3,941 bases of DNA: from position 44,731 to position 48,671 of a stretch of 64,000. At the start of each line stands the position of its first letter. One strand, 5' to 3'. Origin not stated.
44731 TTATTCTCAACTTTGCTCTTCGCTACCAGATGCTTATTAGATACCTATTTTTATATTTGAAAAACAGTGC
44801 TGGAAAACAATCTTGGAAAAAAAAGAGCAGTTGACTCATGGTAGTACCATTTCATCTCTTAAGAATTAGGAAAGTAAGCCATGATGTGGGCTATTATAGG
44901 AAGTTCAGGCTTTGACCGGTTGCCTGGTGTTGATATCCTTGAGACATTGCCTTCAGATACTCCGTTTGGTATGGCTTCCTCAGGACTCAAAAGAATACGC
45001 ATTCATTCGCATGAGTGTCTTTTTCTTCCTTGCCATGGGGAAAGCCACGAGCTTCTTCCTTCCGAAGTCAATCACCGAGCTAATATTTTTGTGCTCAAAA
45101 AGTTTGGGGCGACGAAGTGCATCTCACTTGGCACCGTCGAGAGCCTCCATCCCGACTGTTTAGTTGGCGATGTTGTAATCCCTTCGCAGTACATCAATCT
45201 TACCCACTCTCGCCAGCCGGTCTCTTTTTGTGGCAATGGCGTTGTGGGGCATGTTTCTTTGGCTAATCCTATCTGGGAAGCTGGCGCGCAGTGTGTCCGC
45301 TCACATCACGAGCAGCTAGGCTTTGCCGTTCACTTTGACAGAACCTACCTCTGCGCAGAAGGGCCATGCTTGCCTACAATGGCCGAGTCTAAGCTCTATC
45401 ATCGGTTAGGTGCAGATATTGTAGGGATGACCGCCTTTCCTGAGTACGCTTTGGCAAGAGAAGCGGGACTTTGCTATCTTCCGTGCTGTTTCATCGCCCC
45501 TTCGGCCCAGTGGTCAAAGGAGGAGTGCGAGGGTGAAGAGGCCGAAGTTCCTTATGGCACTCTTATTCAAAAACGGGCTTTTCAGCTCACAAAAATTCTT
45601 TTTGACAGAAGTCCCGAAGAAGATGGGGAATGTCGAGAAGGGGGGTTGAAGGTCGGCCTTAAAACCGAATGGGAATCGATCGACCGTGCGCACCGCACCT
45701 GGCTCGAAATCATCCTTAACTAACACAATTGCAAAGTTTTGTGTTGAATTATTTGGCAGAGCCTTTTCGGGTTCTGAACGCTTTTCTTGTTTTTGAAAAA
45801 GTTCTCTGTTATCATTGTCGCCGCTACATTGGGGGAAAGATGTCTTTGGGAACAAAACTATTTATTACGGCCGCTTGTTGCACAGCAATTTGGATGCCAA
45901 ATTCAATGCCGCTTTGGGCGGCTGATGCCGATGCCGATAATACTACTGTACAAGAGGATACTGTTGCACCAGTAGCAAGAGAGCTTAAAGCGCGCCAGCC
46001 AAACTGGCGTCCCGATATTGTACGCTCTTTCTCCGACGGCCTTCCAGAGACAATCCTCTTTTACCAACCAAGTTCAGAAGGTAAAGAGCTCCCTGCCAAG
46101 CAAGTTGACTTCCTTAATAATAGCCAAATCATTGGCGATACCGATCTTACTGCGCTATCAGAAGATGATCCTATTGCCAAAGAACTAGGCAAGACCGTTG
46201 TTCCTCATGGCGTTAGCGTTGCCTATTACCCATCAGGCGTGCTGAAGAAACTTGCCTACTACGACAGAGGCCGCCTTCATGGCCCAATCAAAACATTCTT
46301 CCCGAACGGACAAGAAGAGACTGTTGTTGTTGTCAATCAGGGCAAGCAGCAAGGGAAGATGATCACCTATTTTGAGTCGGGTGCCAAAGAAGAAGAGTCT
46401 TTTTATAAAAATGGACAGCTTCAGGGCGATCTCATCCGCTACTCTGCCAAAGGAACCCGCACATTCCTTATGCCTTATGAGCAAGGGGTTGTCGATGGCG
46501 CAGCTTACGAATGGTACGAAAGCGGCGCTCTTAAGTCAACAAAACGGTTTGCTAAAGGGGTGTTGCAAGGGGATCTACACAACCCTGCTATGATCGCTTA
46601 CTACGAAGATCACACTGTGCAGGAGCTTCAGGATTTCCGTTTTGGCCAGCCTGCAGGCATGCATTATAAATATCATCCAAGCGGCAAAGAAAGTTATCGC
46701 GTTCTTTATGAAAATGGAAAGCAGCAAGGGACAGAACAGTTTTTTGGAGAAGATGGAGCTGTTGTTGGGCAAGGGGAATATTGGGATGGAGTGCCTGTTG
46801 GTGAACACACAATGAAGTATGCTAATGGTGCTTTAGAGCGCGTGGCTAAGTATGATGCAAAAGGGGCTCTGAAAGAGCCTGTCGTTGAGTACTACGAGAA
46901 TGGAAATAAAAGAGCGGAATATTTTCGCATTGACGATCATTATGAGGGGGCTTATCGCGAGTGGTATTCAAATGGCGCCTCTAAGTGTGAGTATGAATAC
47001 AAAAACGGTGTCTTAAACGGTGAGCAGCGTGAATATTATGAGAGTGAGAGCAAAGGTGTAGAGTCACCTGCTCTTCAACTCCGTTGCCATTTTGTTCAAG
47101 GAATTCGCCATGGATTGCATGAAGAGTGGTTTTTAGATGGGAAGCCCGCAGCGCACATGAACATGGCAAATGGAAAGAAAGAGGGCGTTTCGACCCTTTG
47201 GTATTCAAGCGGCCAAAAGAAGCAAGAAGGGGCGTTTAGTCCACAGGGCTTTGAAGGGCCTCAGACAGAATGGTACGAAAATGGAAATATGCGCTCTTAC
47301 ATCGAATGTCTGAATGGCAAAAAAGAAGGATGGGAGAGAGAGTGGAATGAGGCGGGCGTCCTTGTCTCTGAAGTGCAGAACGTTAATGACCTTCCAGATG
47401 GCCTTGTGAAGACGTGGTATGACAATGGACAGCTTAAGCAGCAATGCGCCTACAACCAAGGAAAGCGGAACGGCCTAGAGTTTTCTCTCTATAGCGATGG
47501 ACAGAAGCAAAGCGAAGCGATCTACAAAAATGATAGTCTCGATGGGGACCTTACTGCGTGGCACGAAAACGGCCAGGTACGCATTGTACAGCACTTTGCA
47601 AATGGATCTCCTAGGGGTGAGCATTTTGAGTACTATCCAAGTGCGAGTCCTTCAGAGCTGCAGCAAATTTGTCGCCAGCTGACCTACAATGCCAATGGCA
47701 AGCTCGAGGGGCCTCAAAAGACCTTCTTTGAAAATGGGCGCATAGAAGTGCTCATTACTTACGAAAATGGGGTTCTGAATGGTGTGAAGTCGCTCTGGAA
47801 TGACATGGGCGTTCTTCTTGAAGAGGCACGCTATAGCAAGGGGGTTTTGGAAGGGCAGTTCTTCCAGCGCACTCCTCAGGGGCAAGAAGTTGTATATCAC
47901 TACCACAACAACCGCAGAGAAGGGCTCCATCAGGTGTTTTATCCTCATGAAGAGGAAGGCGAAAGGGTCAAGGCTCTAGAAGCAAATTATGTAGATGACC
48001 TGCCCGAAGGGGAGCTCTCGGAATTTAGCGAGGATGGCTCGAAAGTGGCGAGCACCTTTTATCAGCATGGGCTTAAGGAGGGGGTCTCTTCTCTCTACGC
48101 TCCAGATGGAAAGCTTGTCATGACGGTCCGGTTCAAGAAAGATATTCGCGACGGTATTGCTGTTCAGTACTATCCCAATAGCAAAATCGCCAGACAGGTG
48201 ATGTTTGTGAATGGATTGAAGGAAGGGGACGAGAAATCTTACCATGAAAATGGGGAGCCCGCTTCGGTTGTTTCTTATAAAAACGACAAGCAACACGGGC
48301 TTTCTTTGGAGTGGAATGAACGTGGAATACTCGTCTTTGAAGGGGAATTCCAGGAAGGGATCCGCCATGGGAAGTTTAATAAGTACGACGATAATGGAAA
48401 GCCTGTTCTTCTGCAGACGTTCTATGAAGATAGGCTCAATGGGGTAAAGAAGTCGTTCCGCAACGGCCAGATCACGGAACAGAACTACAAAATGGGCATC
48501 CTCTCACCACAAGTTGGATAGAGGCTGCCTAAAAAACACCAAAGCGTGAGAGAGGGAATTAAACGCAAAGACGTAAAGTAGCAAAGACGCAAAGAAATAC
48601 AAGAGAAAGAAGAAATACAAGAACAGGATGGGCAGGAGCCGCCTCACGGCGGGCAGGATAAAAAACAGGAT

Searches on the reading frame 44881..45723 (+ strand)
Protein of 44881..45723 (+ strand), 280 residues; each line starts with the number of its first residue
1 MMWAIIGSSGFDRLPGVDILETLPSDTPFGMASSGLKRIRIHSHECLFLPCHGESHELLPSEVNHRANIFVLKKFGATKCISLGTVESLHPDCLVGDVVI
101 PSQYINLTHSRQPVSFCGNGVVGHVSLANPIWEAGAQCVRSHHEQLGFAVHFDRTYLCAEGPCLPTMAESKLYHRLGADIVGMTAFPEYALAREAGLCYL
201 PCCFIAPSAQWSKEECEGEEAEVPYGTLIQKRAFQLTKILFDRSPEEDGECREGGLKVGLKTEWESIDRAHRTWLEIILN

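Call 39: search_protein_families(library=ncbifam, proteins=[window:44881-45723:+], max_evalue=0.00001)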
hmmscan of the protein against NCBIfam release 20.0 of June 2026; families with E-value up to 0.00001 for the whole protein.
window:44881-45723:+ (280 aa): 11 families
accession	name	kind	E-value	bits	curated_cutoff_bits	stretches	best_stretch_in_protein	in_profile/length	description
TIGR01694.1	MTAP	equivalog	1.2e-56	191.8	274.85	1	3-215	2-212/240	S-methyl-5'-thioadenosine phosphorylase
NF006492.0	PRK08931.1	equivalog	1.1e-52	179.2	437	1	3-253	6-256/291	S-methyl-5'-thioadenosine phosphorylase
NF006334.0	PRK08564.1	equivalog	6.3e-48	163.2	382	1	4-222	11-229/267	S-methyl-5'-thioadenosine phosphorylase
NF006599.0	PRK09136.1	equivalog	1.7e-45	155.1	223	1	2-213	3-215/247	S-methyl-5'-thioinosine phosphorylase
NF005657.0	PRK07432.1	equivalog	1.1e-43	149.4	453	1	4-212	7-217/291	S-methyl-5'-thioadenosine phosphorylase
NF005876.0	PRK07823.1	equivalog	4.7e-39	134.1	306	1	2-203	7-203/267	S-methyl-5'-thioadenosine phosphorylase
NF006054.0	PRK08202.1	equivalog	2e-14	53.8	218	1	68-215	98-245/274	purine-nucleoside phosphorylase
TIGR01697.1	PNPH-PUNA-XAPA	subfamily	1.2e-13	51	197.1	1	66-217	72-223/247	inosine/guanosine/xanthosine phosphorylase family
TIGR01700.1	PNPH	equivalog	1.8e-11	43.9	293.35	1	69-220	75-227/249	purine nucleoside phosphorylase I, inosine and guanosine-specific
TIGR01698.1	PUNP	equivalog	5.6e-10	39.1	302.6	1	65-200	71-203/245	purine-nucleoside phosphorylase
TIGR01699.1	XAPA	equivalog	9.7e-06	25.3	370.9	0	73-200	79-206/248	xanthosine phosphorylase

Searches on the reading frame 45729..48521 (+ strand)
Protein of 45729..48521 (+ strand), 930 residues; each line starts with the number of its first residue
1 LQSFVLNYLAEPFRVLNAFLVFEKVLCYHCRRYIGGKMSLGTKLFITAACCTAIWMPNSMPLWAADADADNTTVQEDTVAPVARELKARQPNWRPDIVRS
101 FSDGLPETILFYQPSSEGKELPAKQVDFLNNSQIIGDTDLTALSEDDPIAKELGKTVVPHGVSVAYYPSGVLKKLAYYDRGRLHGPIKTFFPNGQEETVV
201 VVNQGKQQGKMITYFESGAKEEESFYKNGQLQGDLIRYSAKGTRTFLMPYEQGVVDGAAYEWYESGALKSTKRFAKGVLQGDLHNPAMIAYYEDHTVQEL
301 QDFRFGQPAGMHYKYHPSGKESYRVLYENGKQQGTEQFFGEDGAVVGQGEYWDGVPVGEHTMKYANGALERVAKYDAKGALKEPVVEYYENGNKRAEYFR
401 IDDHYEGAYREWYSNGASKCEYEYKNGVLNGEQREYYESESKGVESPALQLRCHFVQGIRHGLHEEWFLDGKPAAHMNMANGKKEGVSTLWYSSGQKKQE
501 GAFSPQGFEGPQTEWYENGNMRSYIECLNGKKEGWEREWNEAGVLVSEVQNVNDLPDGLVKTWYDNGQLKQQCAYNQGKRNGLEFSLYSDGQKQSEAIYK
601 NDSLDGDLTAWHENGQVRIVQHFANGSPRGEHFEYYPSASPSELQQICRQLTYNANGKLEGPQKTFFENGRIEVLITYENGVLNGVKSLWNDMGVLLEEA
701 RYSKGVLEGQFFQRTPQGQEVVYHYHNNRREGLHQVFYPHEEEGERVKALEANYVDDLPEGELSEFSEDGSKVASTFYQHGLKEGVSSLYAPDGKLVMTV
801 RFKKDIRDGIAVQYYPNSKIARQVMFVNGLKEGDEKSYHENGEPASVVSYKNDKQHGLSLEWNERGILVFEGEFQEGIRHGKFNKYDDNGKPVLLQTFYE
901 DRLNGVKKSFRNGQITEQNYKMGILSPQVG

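Call 39: search_protein_families(library=ncbifam, proteins=[window:45729-48521:+], max_evalue=0.00001)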
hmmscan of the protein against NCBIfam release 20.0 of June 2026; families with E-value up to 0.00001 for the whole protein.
window:45729-48521:+ (930 aa): 1 family
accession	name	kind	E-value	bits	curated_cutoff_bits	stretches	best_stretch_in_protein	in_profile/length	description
NF033566.1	adhes_LIC20035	equivalog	8.9e-37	126.9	250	3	797-908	106-221/434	LIC20035 family adhesin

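Call 75: find_homologous_proteins(query=window:45894-48521:+, max_evalue=1e-20)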
Query window:45894-48521:+ (875 aa): 322 proteins with E <= 1e-20 among 8000 candidates; the best 120 are listed.
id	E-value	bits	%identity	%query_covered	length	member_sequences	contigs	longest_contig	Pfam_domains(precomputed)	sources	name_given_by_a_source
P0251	0.0e+0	2036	100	100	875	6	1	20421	PF07661.20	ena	-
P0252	5.8e-233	794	43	96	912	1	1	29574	PF07661.20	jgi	jgi:uncharacterized protein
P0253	4.6e-228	778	43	97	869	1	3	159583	PF07661.20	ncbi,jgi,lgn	ncbi:MAG TPA: toxin-antitoxin system YwqK family antitoxin [Rhabdochlamydiaceae bacterium]|jgi:antit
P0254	2.5e-227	776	43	97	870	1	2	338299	PF07661.20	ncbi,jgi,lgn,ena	jgi:antitoxin component YwqK of YwqJK toxin-antitoxin module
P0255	1.2e-222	760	41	97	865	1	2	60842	PF07661.20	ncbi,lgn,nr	ncbi:MAG TPA: hypothetical protein VLG76_06245 [Rhabdochlamydiaceae bacterium]|nr:hypothetical prote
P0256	5.0e-221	755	43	97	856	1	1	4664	PF07202.19,PF07661.20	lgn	-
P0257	7.8e-220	751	42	97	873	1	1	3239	PF07661.20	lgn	-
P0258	1.8e-219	750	42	96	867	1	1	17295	PF07661.20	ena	-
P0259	9.4e-218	744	41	96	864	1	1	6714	PF07661.20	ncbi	-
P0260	1.6e-217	743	40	97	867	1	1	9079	PF07661.20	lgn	-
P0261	1.6e-212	727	42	99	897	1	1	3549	PF07661.20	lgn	-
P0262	3.5e-212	726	41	98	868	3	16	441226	PF07661.20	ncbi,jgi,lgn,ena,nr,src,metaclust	ncbi:MAG: hypothetical protein A3D96_06005 [Chlamydiae bacterium RIFCSPHIGHO2_12_FULL_44_59]|nr:MAG:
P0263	2.6e-211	723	40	97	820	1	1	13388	PF07661.20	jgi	jgi:antitoxin component YwqK of YwqJK toxin-antitoxin module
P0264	7.8e-208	711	40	96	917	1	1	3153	PF07661.20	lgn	-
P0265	7.7e-207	708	40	96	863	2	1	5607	PF07661.20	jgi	-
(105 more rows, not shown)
